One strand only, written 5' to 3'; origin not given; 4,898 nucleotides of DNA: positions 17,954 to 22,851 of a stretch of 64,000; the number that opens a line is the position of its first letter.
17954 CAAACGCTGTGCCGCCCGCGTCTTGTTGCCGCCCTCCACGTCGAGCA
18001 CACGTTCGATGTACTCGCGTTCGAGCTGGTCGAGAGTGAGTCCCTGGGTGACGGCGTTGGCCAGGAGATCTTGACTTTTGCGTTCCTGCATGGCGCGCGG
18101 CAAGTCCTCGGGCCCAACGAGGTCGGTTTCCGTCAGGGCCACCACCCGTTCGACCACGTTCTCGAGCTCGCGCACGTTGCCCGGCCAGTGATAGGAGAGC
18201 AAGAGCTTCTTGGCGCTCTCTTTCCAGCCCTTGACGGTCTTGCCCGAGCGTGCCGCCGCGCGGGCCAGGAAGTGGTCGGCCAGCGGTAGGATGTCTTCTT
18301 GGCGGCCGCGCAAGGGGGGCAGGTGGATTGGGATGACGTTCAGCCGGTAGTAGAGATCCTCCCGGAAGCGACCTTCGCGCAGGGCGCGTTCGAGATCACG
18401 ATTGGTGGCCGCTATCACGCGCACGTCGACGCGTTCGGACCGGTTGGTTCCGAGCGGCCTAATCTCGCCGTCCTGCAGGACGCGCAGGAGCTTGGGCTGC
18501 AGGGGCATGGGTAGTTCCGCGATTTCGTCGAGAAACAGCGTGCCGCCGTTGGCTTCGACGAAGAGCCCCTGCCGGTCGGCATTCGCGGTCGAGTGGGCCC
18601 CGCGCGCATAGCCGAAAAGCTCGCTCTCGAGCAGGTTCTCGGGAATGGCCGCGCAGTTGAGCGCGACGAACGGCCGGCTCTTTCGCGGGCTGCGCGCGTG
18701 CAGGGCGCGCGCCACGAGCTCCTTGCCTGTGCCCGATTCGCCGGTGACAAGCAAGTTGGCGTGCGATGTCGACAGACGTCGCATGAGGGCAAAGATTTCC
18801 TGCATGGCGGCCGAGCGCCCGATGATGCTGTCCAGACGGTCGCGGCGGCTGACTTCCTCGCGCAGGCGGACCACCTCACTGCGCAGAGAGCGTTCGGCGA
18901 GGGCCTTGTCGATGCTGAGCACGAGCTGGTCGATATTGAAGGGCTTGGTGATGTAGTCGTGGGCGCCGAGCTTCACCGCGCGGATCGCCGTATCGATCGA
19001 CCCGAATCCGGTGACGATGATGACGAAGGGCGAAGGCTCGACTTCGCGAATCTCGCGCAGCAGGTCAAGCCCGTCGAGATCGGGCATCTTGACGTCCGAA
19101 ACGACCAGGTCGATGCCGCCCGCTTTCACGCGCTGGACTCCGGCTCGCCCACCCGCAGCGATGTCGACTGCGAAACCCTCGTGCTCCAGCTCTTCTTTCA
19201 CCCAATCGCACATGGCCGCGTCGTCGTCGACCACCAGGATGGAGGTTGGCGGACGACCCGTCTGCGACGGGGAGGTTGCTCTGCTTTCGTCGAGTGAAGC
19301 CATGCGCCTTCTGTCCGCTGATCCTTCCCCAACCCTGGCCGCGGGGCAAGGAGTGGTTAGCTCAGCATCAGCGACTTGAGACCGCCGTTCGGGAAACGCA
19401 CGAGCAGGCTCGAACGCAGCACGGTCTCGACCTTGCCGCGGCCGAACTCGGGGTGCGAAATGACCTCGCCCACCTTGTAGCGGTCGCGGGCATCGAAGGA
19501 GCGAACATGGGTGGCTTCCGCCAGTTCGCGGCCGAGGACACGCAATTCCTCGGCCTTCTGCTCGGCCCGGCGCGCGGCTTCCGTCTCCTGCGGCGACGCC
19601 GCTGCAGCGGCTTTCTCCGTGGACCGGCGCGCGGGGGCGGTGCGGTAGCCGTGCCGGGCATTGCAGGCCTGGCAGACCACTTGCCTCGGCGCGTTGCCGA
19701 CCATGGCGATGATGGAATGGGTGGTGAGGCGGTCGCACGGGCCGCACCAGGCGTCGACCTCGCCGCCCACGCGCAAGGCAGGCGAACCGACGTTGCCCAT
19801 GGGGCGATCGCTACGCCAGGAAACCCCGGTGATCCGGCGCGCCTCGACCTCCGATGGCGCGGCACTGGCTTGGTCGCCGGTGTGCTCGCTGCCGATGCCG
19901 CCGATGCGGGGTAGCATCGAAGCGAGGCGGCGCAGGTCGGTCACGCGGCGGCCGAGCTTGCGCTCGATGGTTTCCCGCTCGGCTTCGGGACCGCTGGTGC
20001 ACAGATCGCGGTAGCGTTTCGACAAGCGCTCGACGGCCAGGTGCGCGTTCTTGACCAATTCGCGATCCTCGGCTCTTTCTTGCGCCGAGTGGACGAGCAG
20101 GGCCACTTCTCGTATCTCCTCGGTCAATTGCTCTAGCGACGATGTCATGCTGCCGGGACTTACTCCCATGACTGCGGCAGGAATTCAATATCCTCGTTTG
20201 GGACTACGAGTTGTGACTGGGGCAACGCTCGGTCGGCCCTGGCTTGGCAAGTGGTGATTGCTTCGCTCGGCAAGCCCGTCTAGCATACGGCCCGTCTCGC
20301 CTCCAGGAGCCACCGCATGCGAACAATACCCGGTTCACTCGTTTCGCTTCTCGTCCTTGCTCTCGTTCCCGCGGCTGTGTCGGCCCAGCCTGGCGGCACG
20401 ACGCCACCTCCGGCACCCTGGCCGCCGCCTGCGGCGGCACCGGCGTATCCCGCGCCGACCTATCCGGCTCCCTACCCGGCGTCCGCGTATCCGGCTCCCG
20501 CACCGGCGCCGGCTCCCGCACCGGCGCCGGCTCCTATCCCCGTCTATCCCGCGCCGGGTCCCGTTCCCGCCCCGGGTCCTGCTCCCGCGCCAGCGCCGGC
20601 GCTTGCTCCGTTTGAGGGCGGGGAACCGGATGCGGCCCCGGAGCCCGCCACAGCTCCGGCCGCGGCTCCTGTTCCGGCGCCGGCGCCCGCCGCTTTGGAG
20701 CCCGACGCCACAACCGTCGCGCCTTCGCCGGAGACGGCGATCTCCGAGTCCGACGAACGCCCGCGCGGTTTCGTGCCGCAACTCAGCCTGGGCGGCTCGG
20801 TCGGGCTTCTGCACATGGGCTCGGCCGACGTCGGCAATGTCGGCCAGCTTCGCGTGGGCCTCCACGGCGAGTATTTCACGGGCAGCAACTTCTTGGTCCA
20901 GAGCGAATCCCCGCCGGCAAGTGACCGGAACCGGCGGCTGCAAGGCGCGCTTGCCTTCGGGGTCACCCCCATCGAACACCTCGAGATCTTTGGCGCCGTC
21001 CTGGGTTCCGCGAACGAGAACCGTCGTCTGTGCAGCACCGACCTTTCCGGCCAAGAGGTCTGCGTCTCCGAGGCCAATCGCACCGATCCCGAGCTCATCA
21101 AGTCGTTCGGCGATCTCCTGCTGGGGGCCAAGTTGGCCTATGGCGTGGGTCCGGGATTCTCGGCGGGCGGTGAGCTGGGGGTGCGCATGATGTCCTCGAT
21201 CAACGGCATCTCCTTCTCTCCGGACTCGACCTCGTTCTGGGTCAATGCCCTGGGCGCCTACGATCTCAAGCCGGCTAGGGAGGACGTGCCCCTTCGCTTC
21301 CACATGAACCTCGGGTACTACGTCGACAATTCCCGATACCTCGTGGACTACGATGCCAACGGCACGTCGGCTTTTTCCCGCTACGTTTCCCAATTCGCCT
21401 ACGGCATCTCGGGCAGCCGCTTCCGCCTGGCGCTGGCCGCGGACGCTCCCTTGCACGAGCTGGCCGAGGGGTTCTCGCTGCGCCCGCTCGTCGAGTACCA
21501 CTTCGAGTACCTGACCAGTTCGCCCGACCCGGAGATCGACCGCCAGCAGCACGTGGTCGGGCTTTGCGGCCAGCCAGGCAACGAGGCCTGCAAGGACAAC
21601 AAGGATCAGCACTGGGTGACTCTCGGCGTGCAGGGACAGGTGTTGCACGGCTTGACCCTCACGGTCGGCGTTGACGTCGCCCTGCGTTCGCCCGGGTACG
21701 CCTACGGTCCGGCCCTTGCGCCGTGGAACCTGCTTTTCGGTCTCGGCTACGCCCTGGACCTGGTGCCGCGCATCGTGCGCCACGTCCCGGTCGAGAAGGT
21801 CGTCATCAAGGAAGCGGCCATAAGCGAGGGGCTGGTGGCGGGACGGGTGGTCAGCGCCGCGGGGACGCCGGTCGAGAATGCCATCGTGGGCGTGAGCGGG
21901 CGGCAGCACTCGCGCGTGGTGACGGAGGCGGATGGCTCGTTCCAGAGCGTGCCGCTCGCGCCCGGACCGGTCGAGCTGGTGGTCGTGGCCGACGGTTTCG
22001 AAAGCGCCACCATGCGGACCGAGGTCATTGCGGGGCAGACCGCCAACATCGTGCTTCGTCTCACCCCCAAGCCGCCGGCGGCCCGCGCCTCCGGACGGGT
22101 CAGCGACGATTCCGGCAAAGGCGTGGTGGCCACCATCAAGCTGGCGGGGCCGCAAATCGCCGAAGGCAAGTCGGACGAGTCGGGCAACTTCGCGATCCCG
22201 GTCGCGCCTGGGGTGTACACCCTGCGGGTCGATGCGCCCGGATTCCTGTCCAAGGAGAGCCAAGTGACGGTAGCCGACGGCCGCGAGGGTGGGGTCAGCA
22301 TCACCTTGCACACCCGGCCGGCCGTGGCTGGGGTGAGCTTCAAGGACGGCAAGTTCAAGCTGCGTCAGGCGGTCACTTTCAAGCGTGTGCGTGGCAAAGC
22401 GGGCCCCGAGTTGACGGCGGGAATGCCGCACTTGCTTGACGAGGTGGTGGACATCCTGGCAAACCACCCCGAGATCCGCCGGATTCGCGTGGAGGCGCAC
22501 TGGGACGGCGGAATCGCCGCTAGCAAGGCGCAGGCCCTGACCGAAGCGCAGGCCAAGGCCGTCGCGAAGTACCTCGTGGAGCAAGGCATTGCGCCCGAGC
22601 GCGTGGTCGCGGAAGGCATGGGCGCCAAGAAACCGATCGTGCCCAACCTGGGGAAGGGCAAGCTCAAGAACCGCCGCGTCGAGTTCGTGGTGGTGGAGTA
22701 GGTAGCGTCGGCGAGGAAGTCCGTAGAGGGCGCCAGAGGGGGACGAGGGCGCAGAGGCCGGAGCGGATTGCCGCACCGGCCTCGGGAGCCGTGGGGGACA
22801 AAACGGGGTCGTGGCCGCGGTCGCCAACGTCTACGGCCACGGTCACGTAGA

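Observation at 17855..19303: NtrC-family enhancer-binding protein with GAFTGA replaced by GAHSTA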

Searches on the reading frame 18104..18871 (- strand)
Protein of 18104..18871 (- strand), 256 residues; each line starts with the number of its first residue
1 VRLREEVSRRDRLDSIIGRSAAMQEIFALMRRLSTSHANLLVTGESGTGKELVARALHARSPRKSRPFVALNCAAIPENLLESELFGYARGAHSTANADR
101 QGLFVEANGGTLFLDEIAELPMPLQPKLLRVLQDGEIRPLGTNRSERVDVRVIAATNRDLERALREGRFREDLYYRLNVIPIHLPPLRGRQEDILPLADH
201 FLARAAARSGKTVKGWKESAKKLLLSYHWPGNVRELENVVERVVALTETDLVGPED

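Call 84: predict_structure(alignment_id=A5)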
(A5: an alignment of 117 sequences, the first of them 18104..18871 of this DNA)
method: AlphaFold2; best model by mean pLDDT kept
length: 256 residues; sequences in the alignment: 117
mean_pLDDT: 94.0   pTM: 0.88
mean pLDDT of the five models: 94.0, 93.9, 93.4, 93.3, 93.0
residues with pLDDT >= 90: 240; 70-90: 2; 50-70: 3; < 50: 11
segments of 3 or more residues with pLDDT < 50: 1-11
pLDDT, mean of each block of 10 residues (from residue 1): 43 75 97 95 98 96 97 96 97 94 98 98 98 97 97 98 98 97 98 97 96 97 98 98 97 96
secondary structure, 60 per line:
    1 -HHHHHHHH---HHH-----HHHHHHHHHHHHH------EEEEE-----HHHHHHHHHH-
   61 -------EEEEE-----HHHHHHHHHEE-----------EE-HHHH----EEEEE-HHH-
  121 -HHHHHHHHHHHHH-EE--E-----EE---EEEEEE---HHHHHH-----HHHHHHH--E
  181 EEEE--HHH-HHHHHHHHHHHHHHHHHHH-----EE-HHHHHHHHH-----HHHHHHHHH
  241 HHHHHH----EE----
elements in order: H2-9 H21-33 E40-44 H50-59 E68-72 H78-86 H103-106 E111-115 H122-134 E151-156 H160-165 H171-177 E180-184 H191-209 H218-226 H232-246

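Call 86: fold_search(model_id=the predicted structure, library=pdb)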
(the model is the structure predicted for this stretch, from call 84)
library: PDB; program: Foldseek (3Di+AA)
matches with E <= 10: 1721; with E <= 0.001: 1068
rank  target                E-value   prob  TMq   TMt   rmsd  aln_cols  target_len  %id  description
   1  1ny5_B                1.7e-34  1.00  0.93  0.63   2.6       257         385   48  Crystal structure of sigm54 activator (AAA+ ATPase) in the inactive state (released 2003-11-11)
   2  3m0e_A                2.5e-34  1.00  0.87  0.90   2.1       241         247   49  Crystal structure of the ATP-bound state of Walker B mutant of NtrC1 ATPase domain (released 2010-11-03)
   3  1ny5_A                8.6e-34  1.00  0.92  0.62   2.9       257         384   48  Crystal structure of sigm54 activator (AAA+ ATPase) in the inactive state (released 2003-11-11)
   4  5ep1                  3.2e-33  1.00  0.90  0.92   1.5       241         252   49  Quorum-Sensing Signal Integrator LuxO - Catalytic Domain (released 2016-04-20)
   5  1ny6_A                6.8e-33  1.00  0.92  0.95   1.1       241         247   50  Crystal structure of sigm54 activator (AAA+ ATPase) in the active state (released 2003-11-11)
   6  1ny6_C                8.3e-33  1.00  0.91  0.94   1.2       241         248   50  Crystal structure of sigm54 activator (AAA+ ATPase) in the active state (released 2003-11-11)
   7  5ep3                  1.0e-32  1.00  0.90  0.91   1.5       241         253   49  Quorum-Sensing Signal Integrator LuxO - Catalytic Domain Bound to CV-133 Inhibitor (released 2016-04-20)
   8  6jdi                  1.3e-32  1.00  0.90  0.91   1.4       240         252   49  Central domain of FleQ H287N mutant in complex with ATPgS and Mg (released 2019-11-27)
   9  6jdl                  6.1e-32  1.00  0.90  0.91   1.4       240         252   48  Central domain of FleQ H287A mutant in complex with ATPgS and Mg (released 2019-11-27)
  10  3dzd_A                6.5e-32  1.00  0.90  0.63   1.1       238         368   48  Crystal structure of sigma54 activator NTRC4 in the inactive state (released 2008-11-25)
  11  4lzz_W                7.9e-32  1.00  0.88  0.90   1.9       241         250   50  Nucleotide-induced asymmetry within atpase activator ring drives s54-RNAP interaction and ATP hydrolysis (released 2013-12-04)
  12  5exp                  1.1e-31  1.00  0.89  0.91   1.7       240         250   49  AAA+ domain of FleQ from Pseudomonas aeruginosa (released 2016-01-13)
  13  6luf_A                1.6e-31  1.00  0.90  0.93   1.5       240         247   46  Trans-acting mutant Y290A of the central AAA+ domain of the flagellar regulatory protein FlrC (released 2020-03-18)
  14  4lzz_E                1.7e-31  1.00  0.88  0.87   1.9       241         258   50  Nucleotide-induced asymmetry within atpase activator ring drives s54-RNAP interaction and ATP hydrolysis (released 2013-12-04)
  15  4qht_A                2.6e-31  1.00  0.87  0.91   1.6       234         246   47  Crystal structure of AAA+/ sigma 54 activator domain of the flagellar regulatory protein FlrC from Vibrio cholerae in  (released 2014-07-16)
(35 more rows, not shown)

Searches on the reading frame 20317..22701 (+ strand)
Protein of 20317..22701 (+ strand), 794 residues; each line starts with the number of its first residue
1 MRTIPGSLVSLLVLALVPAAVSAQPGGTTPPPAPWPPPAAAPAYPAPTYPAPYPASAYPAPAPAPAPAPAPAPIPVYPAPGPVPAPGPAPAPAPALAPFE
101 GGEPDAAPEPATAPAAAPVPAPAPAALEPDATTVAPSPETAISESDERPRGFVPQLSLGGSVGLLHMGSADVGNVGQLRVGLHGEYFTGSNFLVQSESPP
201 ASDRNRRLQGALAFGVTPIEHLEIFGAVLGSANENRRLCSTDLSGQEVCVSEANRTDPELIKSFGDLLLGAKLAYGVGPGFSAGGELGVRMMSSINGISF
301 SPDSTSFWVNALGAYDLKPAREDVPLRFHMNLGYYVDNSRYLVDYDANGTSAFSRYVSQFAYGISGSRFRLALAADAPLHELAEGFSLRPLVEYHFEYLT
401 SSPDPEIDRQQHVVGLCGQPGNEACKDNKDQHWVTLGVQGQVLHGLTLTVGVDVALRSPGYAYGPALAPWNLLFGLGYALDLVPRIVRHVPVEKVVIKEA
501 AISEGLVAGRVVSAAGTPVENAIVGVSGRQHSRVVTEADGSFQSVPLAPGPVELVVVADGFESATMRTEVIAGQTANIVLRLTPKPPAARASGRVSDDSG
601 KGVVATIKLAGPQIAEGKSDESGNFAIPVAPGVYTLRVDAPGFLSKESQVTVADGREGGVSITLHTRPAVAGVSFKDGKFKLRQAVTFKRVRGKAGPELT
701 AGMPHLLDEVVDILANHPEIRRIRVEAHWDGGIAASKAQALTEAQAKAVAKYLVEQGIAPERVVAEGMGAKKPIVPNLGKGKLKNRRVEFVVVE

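Call 3: search_protein_families(library=pfam, proteins=[window:20317-22701:+])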
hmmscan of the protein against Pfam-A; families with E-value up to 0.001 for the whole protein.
window:20317-22701:+ (794 aa): 5 families
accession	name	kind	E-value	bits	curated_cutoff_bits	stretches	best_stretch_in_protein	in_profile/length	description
PF13620.12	CarboxypepD_reg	-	2.8e-25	88.9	32.3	2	592-664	3-81/82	Carboxypeptidase regulatory-like domain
PF13715.12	CarbopepD_reg_2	-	3.5e-13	49.8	32.2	2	592-665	2-77/88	CarboxypepD_reg-like domain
PF00691.25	OmpA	-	3.6e-13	50.1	27.2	1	698-781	8-92/98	OmpA family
PF08308.17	PEGA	-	4.8e-06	26.8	20.8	0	546-585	30-70/71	PEGA domain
PF14686.12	fn3_3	-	0.00018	21.6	24.4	0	619-656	31-71/75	Polysaccharide lyase family 4, domain II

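Call 4: search_protein_families(library=ncbifam, proteins=[window:20317-22701:+])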
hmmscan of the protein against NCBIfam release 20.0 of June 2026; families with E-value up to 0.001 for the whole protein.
window:20317-22701:+ (794 aa): 30 families (the best 25 are shown)
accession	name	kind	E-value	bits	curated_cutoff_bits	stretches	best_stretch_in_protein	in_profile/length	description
NF053611.1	YiaD_Gzip_OmpA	equivalog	2.3e-15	56.9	175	1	698-792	112-206/206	YiaD family glycine zipper/OmpA-like lipoprotein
NF033763.1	exchanger_TraB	exception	2.2e-14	52.4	700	1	706-792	410-497/522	outer membrane exchange protein TraB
NF053612.1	anchor_PA1041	equivalog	9.8e-14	51.9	250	1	698-792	141-235/236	PA1041 family peptidoglycan-binding anchor lipoprotein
NF053607.1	CHU_0125_OmpA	equivalog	7.9e-12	44.5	620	1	707-794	550-638/639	CHU_0125 family OmpA-like outer membrane integrity protein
NF053585.1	OMP_LP_YfiB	equivalog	1.3e-11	44.6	128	1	718-793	85-161/163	outer membrane lipoprotein YfiB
NF045787.1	OmpABordt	equivalog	2.2e-10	40.5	200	1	735-793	131-190/194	outer membrane protein OmpA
TIGR03350.1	type_VI_ompA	equivalog_domain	4.5e-10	39.6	139.8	1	696-792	38-137/137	type VI secretion system protein TssL, long form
NF053613.1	OMP_toxin_LptF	equivalog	5.8e-10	39.3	400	1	705-792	158-245/256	lipotoxin F family OmpA-related lipoprotein LptF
NF052230.1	T9SS_PorE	exception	2.1e-09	36.2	600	1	705-773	532-599/648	PorE family type IX secretion system protein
NF038223.1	IcmN_DotK_IVB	equivalog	5.4e-09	35.9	250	1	695-790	62-157/164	type IVB secretion system protein IcmN/DotK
NF052345.1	S_layer_anammox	exception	8.1e-08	30.1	1400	1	503-657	1311-1477/1596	Kustd1514 family S-layer glycoprotein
NF007804.1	PRK10510.1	equivalog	2e-07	30.6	307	1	710-791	134-215/219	OmpA family lipoprotein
NF006541.1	PRK09038.1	equivalog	2.4e-07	30.7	283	1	704-792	157-248/253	flagellar motor protein MotD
NF006285.1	PRK08457.1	equivalog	5.8e-07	29.5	250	1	702-791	137-229/253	flagellar motor protein MotB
NF047620.1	FlgprotMotYVib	equivalog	8e-07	29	400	1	704-788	177-262/271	flagellar protein MotY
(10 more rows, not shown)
